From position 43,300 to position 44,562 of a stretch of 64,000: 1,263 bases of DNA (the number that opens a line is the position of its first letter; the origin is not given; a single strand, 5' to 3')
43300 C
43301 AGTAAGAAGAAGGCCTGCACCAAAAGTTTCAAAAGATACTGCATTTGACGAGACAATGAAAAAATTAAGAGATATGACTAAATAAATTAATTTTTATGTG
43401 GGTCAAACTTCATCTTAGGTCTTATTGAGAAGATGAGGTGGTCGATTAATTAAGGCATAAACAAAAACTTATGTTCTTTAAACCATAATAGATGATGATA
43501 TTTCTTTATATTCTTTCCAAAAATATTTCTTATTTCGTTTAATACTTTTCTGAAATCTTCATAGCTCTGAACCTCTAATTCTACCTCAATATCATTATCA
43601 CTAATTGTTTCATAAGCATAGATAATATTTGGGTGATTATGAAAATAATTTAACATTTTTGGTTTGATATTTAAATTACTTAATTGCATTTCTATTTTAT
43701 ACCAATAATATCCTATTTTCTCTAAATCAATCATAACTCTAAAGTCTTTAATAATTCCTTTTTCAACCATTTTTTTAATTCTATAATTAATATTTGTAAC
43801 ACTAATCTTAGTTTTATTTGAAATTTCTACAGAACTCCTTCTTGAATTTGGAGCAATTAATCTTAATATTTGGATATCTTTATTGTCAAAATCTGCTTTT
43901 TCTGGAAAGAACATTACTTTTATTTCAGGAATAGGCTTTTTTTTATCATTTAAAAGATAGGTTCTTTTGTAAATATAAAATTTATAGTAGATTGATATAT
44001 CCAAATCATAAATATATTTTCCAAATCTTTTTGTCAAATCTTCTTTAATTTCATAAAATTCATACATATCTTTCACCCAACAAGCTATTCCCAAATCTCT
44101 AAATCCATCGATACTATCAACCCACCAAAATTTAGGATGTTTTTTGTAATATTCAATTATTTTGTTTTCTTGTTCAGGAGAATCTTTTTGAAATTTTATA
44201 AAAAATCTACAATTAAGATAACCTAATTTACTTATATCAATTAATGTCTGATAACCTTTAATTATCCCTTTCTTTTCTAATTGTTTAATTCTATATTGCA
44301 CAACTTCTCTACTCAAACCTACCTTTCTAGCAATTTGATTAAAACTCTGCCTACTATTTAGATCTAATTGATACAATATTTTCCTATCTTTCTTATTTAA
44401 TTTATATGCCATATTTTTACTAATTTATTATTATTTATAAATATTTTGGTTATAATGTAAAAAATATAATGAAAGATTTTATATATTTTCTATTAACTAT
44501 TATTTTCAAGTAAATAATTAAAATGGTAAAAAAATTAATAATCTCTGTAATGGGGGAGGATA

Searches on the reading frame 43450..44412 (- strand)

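Call 20: search_protein_families(library=pfam, proteins=[window:43450-44412:-], max_evalue=0.001)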
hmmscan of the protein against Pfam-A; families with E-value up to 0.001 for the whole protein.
window:43450-44412:- (320 aa): 14 families
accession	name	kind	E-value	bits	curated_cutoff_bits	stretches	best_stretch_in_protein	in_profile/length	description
PF13412.12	HTH_24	-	6.1e-27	93.4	21.9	2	5-52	1-48/48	Winged helix-turn-helix DNA-binding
PF13404.12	HTH_AsnC-type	-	9.9e-20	70.5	27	2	6-46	2-42/42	AsnC-type helix-turn-helix domain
PF12802.13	MarR_2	-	4.9e-10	39.9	27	0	179-221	7-50/61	MarR family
PF12840.13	HTH_20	-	1.5e-09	38.1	27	1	182-222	9-49/51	Helix-turn-helix domain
PF01022.26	HTH_5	-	1.7e-08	34.6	22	0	10-52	5-46/47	Bacterial regulatory protein, arsR family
PF01047.28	MarR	-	4.3e-08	33.4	24.6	1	11-52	7-48/59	MarR family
PF13545.12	HTH_Crp_2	-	2.5e-05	24.6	27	1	25-63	26-67/70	Crp-like helix-turn-helix domain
PF01978.25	TrmB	-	3.3e-05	24.1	25.6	0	6-52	7-53/68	Sugar-specific transcriptional regulator TrmB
PF24409.1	wHTH-PRTase_assc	-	4e-05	24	27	0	21-57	10-47/83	wHTH-PRTase associated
PF25212.1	HVO_A0114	-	4e-05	23.8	27.6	0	5-52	20-67/84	HVO_A0114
PF08279.18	HTH_11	-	4.5e-05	23.7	25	0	10-50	3-44/55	HTH domain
PF13463.12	HTH_27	-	0.00018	22.1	22.2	0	177-221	3-48/68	Winged helix DNA-binding domain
PF22451.2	NirdL-like_HTH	-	0.00019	21.4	27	0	24-51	19-46/47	Siroheme decarboxylase NirDL-like HTH domain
PF01037.27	AsnC_trans_reg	-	0.0009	19.5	25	0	256-297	17-59/73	Lrp/AsnC ligand binding domain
